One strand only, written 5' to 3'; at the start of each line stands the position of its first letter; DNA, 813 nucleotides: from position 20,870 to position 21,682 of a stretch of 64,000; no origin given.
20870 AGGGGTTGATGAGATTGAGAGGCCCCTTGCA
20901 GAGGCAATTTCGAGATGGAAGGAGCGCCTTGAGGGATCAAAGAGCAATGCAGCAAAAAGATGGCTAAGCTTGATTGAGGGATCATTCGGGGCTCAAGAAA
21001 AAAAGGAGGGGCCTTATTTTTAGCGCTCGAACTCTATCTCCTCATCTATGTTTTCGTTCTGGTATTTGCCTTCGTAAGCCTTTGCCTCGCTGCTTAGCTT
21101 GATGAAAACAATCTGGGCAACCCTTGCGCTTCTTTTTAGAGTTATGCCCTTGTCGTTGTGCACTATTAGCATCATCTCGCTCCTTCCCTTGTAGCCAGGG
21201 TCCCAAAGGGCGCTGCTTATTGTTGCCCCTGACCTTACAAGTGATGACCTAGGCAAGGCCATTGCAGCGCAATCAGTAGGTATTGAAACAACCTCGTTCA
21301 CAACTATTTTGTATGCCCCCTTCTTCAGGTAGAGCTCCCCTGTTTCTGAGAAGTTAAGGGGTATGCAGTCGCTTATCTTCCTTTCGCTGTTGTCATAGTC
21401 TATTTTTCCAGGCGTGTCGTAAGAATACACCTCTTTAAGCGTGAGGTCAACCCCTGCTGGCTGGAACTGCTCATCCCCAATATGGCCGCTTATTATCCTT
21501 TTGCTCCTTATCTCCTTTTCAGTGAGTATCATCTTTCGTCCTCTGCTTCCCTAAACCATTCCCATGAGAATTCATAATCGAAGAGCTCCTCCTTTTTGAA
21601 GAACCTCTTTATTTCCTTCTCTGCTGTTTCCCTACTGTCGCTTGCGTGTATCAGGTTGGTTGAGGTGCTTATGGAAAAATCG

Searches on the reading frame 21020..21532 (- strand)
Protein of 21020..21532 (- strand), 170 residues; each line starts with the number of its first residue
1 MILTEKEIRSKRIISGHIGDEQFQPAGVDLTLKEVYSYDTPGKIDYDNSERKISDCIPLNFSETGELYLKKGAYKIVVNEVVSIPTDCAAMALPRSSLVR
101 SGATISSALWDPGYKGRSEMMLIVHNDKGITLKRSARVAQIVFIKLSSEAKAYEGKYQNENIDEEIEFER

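Call 25: search_protein_families(library=ncbifam, proteins=[window:21020-21532:-], max_evalue=0.001)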
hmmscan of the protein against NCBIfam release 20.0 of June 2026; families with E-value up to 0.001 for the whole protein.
window:21020-21532:- (170 aa): 4 families
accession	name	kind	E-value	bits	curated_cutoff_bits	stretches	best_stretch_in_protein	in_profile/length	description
NF002598.0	PRK02253.1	equivalog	1.4e-55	187.4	130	1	17-162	24-166/167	deoxyuridine 5'-triphosphate nucleotidohydrolase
TIGR02274.1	dCTP_deam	equivalog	9.3e-21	74.3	92.8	1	6-161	9-173/180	dCTP deaminase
TIGR00576.1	dut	superfamily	3e-08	33.5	102.55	1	80-152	46-122/143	dUTP diphosphatase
NF001862.0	PRK00601.1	equivalog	4.8e-07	29.5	103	1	66-147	39-124/150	dUTP diphosphatase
